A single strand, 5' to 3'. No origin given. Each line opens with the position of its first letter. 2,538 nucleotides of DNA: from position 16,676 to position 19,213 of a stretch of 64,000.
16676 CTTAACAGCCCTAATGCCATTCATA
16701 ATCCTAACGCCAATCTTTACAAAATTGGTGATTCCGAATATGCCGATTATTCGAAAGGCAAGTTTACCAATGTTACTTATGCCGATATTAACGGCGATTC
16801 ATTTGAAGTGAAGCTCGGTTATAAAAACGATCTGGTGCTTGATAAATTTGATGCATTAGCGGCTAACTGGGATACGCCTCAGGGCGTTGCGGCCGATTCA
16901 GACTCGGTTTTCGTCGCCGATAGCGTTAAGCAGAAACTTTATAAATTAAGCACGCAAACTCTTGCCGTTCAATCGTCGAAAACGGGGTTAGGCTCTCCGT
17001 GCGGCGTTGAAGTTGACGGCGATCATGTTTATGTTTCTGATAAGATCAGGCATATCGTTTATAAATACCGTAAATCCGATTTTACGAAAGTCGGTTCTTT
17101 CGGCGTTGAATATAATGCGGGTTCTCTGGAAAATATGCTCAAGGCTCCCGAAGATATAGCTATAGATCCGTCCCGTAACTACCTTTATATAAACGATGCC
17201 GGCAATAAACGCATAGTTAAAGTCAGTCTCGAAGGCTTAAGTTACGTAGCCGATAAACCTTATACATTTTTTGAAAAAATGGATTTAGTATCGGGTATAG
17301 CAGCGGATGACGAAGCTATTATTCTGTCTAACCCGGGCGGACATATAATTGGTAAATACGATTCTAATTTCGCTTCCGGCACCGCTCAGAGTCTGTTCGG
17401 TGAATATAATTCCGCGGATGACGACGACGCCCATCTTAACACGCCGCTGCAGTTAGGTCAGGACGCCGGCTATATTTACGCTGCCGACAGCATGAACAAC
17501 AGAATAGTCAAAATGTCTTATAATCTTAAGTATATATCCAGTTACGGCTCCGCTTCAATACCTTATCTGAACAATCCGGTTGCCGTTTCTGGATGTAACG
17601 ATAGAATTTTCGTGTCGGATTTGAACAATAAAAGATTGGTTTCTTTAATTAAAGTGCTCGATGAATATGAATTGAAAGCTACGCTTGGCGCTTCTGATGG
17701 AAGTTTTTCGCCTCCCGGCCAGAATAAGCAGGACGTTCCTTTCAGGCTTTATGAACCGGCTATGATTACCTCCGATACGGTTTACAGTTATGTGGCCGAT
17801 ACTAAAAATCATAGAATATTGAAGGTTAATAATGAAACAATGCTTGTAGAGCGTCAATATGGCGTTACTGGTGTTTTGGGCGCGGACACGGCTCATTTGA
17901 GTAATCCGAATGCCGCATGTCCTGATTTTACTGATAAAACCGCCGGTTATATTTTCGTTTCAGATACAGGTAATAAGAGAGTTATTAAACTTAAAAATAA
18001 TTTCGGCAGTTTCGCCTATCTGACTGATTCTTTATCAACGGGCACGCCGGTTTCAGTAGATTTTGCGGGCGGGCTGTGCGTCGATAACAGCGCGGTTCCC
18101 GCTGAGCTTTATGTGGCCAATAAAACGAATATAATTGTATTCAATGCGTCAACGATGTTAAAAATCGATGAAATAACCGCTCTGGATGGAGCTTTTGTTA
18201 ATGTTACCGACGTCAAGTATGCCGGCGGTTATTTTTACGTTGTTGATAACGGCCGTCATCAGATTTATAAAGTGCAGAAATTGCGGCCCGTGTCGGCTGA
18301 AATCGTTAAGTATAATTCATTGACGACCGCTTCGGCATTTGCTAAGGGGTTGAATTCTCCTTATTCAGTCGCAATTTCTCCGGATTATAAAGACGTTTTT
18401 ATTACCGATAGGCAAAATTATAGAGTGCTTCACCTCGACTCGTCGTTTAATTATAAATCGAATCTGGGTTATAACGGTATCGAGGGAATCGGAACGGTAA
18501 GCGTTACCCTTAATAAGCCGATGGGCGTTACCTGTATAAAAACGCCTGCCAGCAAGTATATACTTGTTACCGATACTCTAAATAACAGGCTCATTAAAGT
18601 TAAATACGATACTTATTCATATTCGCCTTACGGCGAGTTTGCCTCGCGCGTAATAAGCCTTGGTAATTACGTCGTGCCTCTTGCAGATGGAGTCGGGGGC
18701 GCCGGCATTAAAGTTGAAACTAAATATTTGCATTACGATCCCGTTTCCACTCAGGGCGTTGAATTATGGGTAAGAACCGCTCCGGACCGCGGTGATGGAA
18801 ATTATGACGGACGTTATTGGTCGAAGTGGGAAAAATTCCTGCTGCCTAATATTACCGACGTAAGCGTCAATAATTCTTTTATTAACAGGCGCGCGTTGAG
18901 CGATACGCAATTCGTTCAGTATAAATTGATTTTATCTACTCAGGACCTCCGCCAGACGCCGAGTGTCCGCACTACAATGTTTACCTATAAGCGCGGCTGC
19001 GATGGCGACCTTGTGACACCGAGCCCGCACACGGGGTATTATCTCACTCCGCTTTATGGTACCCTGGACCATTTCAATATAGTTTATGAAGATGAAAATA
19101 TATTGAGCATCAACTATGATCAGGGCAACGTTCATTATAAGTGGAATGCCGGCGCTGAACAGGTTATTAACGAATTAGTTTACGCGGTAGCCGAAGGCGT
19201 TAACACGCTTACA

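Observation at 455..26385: Approximately eight NHL six-bladed propellers (about 47 blades) in one polypeptide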

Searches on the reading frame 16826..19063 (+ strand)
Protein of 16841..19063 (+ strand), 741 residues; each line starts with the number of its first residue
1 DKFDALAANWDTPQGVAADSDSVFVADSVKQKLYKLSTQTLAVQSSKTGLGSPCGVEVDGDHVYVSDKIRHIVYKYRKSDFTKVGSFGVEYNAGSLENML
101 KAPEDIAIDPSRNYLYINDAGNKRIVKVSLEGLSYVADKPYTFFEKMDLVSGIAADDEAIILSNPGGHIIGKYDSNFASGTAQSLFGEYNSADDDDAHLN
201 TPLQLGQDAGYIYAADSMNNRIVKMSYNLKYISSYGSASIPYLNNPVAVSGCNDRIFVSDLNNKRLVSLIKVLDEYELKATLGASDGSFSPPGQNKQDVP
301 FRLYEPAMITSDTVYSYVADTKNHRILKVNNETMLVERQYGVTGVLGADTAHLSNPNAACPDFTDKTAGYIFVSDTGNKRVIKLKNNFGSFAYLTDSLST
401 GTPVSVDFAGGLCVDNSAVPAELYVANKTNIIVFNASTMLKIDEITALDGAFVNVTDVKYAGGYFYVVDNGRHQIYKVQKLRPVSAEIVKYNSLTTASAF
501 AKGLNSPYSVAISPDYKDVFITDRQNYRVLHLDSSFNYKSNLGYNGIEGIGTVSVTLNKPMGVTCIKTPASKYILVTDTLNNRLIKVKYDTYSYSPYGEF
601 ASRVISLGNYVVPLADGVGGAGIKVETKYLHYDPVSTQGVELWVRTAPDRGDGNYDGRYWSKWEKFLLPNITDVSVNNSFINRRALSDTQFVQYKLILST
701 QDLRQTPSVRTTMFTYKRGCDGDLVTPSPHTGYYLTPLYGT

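Call 15: find_homologous_proteins(query=window:16841-19063:+, max_evalue=0.00001)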
Query window:16841-19063:+ (741 aa): 62 proteins with E <= 0.00001 among 8000 candidates.
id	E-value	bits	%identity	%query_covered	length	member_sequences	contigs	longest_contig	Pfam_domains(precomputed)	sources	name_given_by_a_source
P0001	7.2e-31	125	28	60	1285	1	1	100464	PF13360.14,PF17170.11,PF23381.2,PF05763.19,PF02393.22,PF03022.23,PF01436.28,PF08450.19,PF10282.16,PF18975.7,PF13449.13,PF25021.2,PF06739.18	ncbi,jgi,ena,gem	-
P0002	7.9e-26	109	23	59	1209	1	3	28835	PF10282.16,PF17170.11,PF01731.27,PF13449.13,PF22807.3,PF24684.2,PF01436.28,PF25021.2,PF06739.18,PF08450.19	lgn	-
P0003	2.6e-24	104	24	51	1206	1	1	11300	PF10282.16,PF17170.11,PF00058.24,PF01731.27,PF13449.13,PF22807.3,PF24684.2,PF01436.28,PF25021.2,PF06739.18,PF08450.19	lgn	-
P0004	6.6e-22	96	26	70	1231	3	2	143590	PF17170.11,PF13449.13,PF22701.4,PF02393.22,PF24684.2,PF01436.28,PF25021.2,PF06739.18,PF03415.20,PF08450.19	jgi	jgi:tripartite motif-containing protein 71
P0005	2.9e-18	84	24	84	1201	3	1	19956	PF10282.16,PF06977.18,PF17170.11,PF01731.27,PF13449.13,PF22807.3,PF24684.2,PF01436.28,PF25021.2,PF06739.18,PF08450.19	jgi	-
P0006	3.5e-17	80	24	72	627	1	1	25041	PF17170.11,PF13449.13,PF01436.28,PF25021.2,PF06739.18,PF08450.19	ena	-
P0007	1.3e-12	65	23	50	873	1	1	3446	PF10282.16,PF17170.11,PF17957.8,PF01731.27,PF01436.28,PF25021.2,PF08450.19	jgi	jgi:tripartite motif-containing protein 71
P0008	1.4e-11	61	28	36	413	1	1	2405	PF23500.2,PF13449.13,PF24684.2,PF01436.28,PF25021.2,PF06739.18,PF08450.19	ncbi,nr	ncbi:MAG: hypothetical protein U1E29_09125, partial [Coriobacteriia bacterium]|nr:hypothetical prote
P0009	1.6e-11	61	22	69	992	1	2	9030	PF19408.6,PF07494.18,PF13585.13,PF01731.27,PF13449.13,PF22807.3,PF01436.28,PF25021.2,PF06739.18,PF08450.19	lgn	-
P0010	2.5e-11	61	23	50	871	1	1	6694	PF10282.16,PF17170.11,PF17957.8,PF01731.27,PF01436.28,PF25021.2,PF08450.19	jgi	jgi:DNA-binding beta-propeller fold protein YncE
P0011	1.5e-10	58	29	18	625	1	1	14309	PF01436.28,PF25021.2,PF08450.19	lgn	-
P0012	2.1e-10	58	24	43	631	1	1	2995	PF17170.11,PF24684.2,PF01436.28,PF25021.2,PF06739.18,PF08450.19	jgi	jgi:DNA-binding beta-propeller fold protein YncE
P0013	2.5e-10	57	25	46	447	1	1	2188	PF00651.38,PF17170.11,PF01731.27,PF01436.28,PF25021.2,PF08450.19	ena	-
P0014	1.3e-9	55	24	66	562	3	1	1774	PF17170.11,PF20067.6,PF24684.2,PF01436.28,PF25021.2,PF08450.19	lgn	-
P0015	2.1e-9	54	26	65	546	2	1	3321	PF17170.11,PF13449.13,PF20067.6,PF24684.2,PF01436.28,PF25021.2,PF06739.18,PF08450.19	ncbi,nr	ncbi:MAG TPA: NHL repeat-containing protein, partial [Anaerolineales bacterium]|nr:NHL repeat-contai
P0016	2.9e-9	54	27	39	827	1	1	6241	PF22352.3,PF17170.11,PF01436.28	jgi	jgi:DNA-binding beta-propeller fold protein YncE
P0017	2.9e-9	54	23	77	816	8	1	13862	PF05787.20,PF13449.13,PF22807.3,PF24684.2,PF01436.28,PF25021.2,PF06739.18,PF08450.19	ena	-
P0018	4.9e-9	53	27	50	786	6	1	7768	PF07494.18,PF17170.11,PF01436.28,PF25021.2,PF08450.19,PF07833.17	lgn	-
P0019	1.1e-8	52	28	36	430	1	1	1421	PF13449.13,PF24684.2,PF01436.28,PF25021.2,PF08450.19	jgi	jgi:DNA-binding beta-propeller fold protein YncE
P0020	1.6e-8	51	22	78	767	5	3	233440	PF06977.18,PF13449.13,PF20067.6,PF22807.3,PF24684.2,PF01436.28,PF25021.2,PF06739.18,PF08450.19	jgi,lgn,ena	-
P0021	2.2e-8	51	25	53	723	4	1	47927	PF17170.11,PF18975.7,PF13449.13,PF24684.2,PF01436.28,PF25021.2,PF06739.18,PF08450.19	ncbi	ncbi:MAG: SBBP repeat-containing protein [Solirubrobacteraceae bacterium]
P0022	3.4e-8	50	27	35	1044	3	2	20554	PF17170.11,PF13449.13,PF24684.2,PF01436.28,PF25021.2,PF06739.18,PF08450.19,PF13231.13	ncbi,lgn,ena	-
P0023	4.6e-8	50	26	66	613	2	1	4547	PF05787.20,PF07494.18,PF06977.18,PF01731.27,PF20067.6,PF22807.3,PF24684.2,PF01436.28,PF25021.2,PF06739.18,PF08450.19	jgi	-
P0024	5.4e-8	50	23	40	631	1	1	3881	PF17170.11,PF13449.13,PF24684.2,PF01436.28,PF25021.2,PF06739.18,PF08450.19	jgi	jgi:DNA-binding beta-propeller fold protein YncE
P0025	5.6e-8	50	32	30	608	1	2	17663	PF13449.13,PF20067.6,PF01436.28,PF25021.2,PF06739.18,PF08450.19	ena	-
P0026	6.6e-8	49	23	72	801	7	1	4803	PF17170.11,PF13449.13,PF24684.2,PF15869.12,PF01436.28,PF25021.2,PF06739.18,PF00041.28,PF08450.19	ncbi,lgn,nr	ncbi:MAG: 6-bladed beta-propeller [Nitrospira sp.]|nr:6-bladed beta-propeller [Nitrospira sp.]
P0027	1.0e-7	49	24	45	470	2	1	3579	PF17170.11,PF13449.13,PF20067.6,PF24684.2,PF01436.28,PF25021.2,PF08450.19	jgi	jgi:DNA-binding beta-propeller fold protein YncE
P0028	1.6e-7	48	23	64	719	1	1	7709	PF01731.27,PF13449.13,PF22807.3,PF24684.2,PF01436.28,PF25021.2,PF06739.18,PF08450.19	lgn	-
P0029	2.3e-7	48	27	29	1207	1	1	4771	PF17170.11,PF13449.13,PF24684.2,PF01436.28,PF25021.2,PF08450.19,PF13231.13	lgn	-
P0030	3.2e-7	47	30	19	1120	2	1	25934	PF17170.11,PF01731.27,PF24684.2,PF01436.28,PF25021.2,PF06739.18,PF08450.19,PF13231.13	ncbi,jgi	ncbi:MAG: TIGR03663 family protein [Anaerolineales bacterium]|jgi:predicted membrane-bound mannosylt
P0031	3.4e-7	47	29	28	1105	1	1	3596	PF02366.25,PF17170.11,PF23500.2,PF13449.13,PF24684.2,PF01436.28,PF25021.2,PF08450.19,PF13231.13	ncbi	-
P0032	4.7e-7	47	26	35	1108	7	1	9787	PF17170.11,PF01436.28,PF25021.2,PF06739.18,PF08450.19,PF13231.13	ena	-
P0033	4.8e-7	46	25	30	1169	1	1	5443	PF17170.11,PF13449.13,PF24684.2,PF01436.28,PF25021.2,PF08450.19,PF13231.13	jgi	jgi:predicted membrane-bound mannosyltransferase/DNA-binding beta-propeller fold protein YncE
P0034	5.3e-7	46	23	41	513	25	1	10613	PF17170.11,PF24684.2,PF01436.28,PF00353.26,PF08450.19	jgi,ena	jgi:sugar lactone lactonase YvrE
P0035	5.7e-7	46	26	34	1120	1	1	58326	PF17170.11,PF01731.27,PF01436.28,PF25021.2,PF08450.19,PF13231.13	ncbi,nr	ncbi:MAG: TIGR03663 family protein [Chloroflexi bacterium]|nr:TIGR03663 family protein [Chloroflexot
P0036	7.7e-7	46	26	38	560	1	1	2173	PF17170.11,PF23500.2,PF13449.13,PF24684.2,PF01436.28,PF25021.2,PF08450.19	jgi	jgi:DNA-binding beta-propeller fold protein YncE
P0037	1.1e-6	45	27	29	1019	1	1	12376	PF17170.11,PF01436.28,PF25021.2,PF08450.19,PF13231.13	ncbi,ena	-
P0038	1.1e-6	45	24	39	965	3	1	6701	PF13449.13,PF24684.2,PF01436.28,PF25021.2,PF08450.19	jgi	-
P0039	1.3e-6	45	25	39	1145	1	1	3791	PF23500.2,PF13449.13,PF24684.2,PF01436.28,PF25021.2,PF08450.19,PF13231.13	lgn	-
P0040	1.6e-6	45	25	33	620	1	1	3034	PF17170.11,PF13449.13,PF01436.28,PF25021.2,PF06739.18,PF08450.19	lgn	-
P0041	1.6e-6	45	24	38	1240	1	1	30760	PF17170.11,PF13449.13,PF24684.2,PF01436.28,PF25021.2,PF08450.19,PF13231.13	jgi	jgi:predicted membrane-bound mannosyltransferase/DNA-binding beta-propeller fold protein YncE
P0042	1.7e-6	45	23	45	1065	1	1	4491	PF17170.11,PF01436.28,PF25021.2,PF08450.19,PF13231.13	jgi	jgi:uncharacterized protein (TIGR03663 family)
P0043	2.0e-6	44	26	33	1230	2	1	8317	PF13449.13,PF24684.2,PF01436.28,PF25021.2,PF08450.19,PF13231.13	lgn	-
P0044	2.3e-6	44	26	29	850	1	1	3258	PF17170.11,PF23500.2,PF13449.13,PF24684.2,PF01436.28,PF25021.2,PF08450.19,PF13231.13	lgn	-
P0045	2.5e-6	44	23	58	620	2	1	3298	PF06977.18,PF17170.11,PF13449.13,PF01436.28,PF25021.2,PF08450.19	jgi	jgi:tripartite motif-containing protein 71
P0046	2.5e-6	44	26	38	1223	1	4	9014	PF17170.11,PF13449.13,PF24684.2,PF01436.28,PF25021.2,PF08450.19,PF13231.13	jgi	-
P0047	3.1e-6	44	28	42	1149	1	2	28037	PF17170.11,PF13449.13,PF20067.6,PF24684.2,PF01436.28,PF25021.2,PF06739.18,PF08450.19,PF13231.13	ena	-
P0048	3.1e-6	44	23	38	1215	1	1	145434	PF13449.13,PF24684.2,PF01436.28,PF25021.2,PF08450.19,PF13231.13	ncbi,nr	ncbi:MAG: TIGR03663 family protein [Anaerolineales bacterium]|nr:TIGR03663 family protein [Anaerolin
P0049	3.1e-6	44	24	44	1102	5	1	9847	PF17170.11,PF01436.28,PF25021.2,PF06739.18,PF08450.19,PF13231.13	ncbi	ncbi:MAG: TIGR03663 family protein [Anaerolineales bacterium]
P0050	3.1e-6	44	25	58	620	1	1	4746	PF06977.18,PF17170.11,PF13449.13,PF01436.28,PF25021.2,PF08450.19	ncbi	-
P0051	3.5e-6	44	25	47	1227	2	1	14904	PF17170.11,PF13449.13,PF24684.2,PF01436.28,PF25021.2,PF08450.19,PF13231.13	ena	-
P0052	3.5e-6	44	25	41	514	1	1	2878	PF17170.11,PF24684.2,PF01436.28,PF00353.26,PF08450.19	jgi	-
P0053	3.5e-6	44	26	43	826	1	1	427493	PF01436.28,PF25021.2,PF06739.18,PF08450.19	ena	-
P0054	4.4e-6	43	25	38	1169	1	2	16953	PF13449.13,PF24684.2,PF01436.28,PF25021.2,PF08450.19,PF13231.13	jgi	jgi:predicted membrane-bound mannosyltransferase/DNA-binding beta-propeller fold protein YncE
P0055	4.8e-6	43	24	40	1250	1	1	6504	PF17170.11,PF13449.13,PF24684.2,PF01436.28,PF25021.2,PF08450.19,PF13231.13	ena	-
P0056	5.9e-6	43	28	36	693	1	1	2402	PF17170.11,PF01436.28,PF25021.2,PF08450.19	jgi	jgi:sugar lactone lactonase YvrE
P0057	6.1e-6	43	27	29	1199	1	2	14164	PF01436.28,PF25021.2,PF08450.19,PF13231.13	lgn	-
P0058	6.6e-6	43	29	24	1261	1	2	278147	PF13449.13,PF24684.2,PF01436.28,PF25021.2,PF08450.19,PF13231.13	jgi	jgi:uncharacterized protein (TIGR03663 family)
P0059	7.2e-6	43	25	34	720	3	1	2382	PF17170.11,PF01436.28,PF25021.2,PF06739.18,PF08450.19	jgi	jgi:DNA-binding beta-propeller fold protein YncE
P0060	7.3e-6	43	22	45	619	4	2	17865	PF17170.11,PF18975.7,PF13449.13,PF01436.28,PF25021.2,PF08450.19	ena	-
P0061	8.9e-6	42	23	38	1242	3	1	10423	PF17170.11,PF13449.13,PF24684.2,PF01436.28,PF25021.2,PF08450.19,PF13231.13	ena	-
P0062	9.1e-6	42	25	43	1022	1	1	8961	PF02366.25,PF17170.11,PF01731.27,PF02393.22,PF24684.2,PF01436.28,PF08450.19,PF13449.13,PF20067.6,PF25021.2,PF06739.18,PF13231.13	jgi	jgi:uncharacterized protein (TIGR03663 family)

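Call 38: predict_structure(alignment_id=A1)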
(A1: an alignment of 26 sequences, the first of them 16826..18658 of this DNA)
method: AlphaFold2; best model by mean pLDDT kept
length: 611 residues; sequences in the alignment: 26
mean_pLDDT: 74.4   pTM: 0.56
mean pLDDT of the five models: 74.4, 73.1, 72.6, 72.3, 68.0
residues with pLDDT >= 90: 158; 70-90: 257; 50-70: 76; < 50: 120
segments of 3 or more residues with pLDDT < 50: 1-10, 140-183, 289-305, 401-412, 489-491, 497-502, 504-506, 551-558, 598-611
pLDDT, mean of each block of 10 residues (from residue 1): 38 71 90 90 73 85 96 95 93 87 91 93 95 81 38 37 37 39 62 69 90 92 93 92 80 89 84 84 68 38 58 86 86 85 77 77 66 74 81 60 37 62 73 83 83 74 87 88 69 48 60 91 92 90 81 42 90 84 86 65 39 33
secondary structure, 60 per line:
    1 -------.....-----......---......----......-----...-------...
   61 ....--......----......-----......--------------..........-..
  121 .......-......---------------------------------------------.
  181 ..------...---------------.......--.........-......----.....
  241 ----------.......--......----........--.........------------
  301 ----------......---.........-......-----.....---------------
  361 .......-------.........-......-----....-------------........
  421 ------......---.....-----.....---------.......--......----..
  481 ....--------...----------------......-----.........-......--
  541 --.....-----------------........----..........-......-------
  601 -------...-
elements in order: H8-12 E18-23 E27-32 E37-42 E48-50 E58-64 E67-72 E77-82 E88-93 E108-114 E119-124 E129-134 E189-191 E207-213 E216-221 E226-231 E236-240 E251-257 E260-265 E270-277 E280-288 E311-316 E320-325 E330-335 E341-345 E361-367 E375-380 E385-390 E396-399 E413-420 E427-432 E436-440 E446-450 E460-466 E469-474 E479-484 E493-495 E512-517 E523-528 E533-538 E543-547 E565-572 E577-583 E588-593 E608-610

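Call 40: fold_search(model_id=the predicted structure, library=pdb)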
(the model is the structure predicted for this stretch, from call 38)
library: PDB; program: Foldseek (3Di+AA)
matches with E <= 10: 1762; with E <= 0.001: 1362
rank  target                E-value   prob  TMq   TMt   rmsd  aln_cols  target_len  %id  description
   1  9qaw_A                3.1e-17  1.00  0.32  0.06  21.6       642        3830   15  CryoEM structure of the human LRP2 receptor ectodomain in complex with LRPAP1 (released 2026-03-11)
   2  9i3v_A                3.4e-17  1.00  0.32  0.07  21.3       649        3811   15  Cryo-EM structure of the human LRP2 ectodomain (released 2026-02-04)
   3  8s9p_B                5.0e-17  1.00  0.32  0.22  20.7       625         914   16  1:1:1 agrin/LRP4/MuSK complex (released 2023-05-17)
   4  5gje_A                6.0e-17  1.00  0.33  0.33  20.8       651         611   14  Three-dimensional reconstruction of human LRP6 ectodomain complexed with Dkk1 (released 2017-01-18)
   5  4dg6_A                6.0e-17  1.00  0.33  0.32  20.8       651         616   14  Crystal structure of domains 1 and 2 of LRP6 (released 2012-06-13)
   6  9i3v_B                8.8e-17  1.00  0.31  0.06  21.6       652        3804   15  Cryo-EM structure of the human LRP2 ectodomain (released 2026-02-04)
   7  8em4_A                2.3e-16  1.00  0.33  0.07  21.5       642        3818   14  Cryo-EM structure of LRP2 at pH 7.5 (released 2023-02-08)
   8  9qaw_B                2.3e-16  1.00  0.32  0.06  21.6       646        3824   14  CryoEM structure of the human LRP2 receptor ectodomain in complex with LRPAP1 (released 2026-03-11)
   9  3s8v_A                3.3e-16  1.00  0.31  0.32  20.6       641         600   12  Crystal structure of LRP6-Dkk1 complex (released 2011-10-26)
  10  6l6r_A                4.7e-16  1.00  0.33  0.33  20.4       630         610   13  Crystal structure of LRP6 E1E2-SOST complex (released 2020-10-28)
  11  8jxh_B                4.7e-16  1.00  0.32  0.18  21.6       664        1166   14  rat megalin RAP complex wingA (released 2024-06-19)
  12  8jxc_A                5.4e-16  1.00  0.33  0.16  21.6       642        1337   14  rat megalin wingB (released 2024-06-19)
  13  9cwm_B                5.9e-16  1.00  0.32  0.07  21.7       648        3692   15  Cryo-EM structure of human Low-density lipoprotein receptor-related protein 2 (released 2025-08-06)
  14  6l6r_B                1.0e-15  1.00  0.33  0.33  20.6       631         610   13  Crystal structure of LRP6 E1E2-SOST complex (released 2020-10-28)
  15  9cwm_A                1.0e-15  1.00  0.32  0.07  21.4       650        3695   14  Cryo-EM structure of human Low-density lipoprotein receptor-related protein 2 (released 2025-08-06)
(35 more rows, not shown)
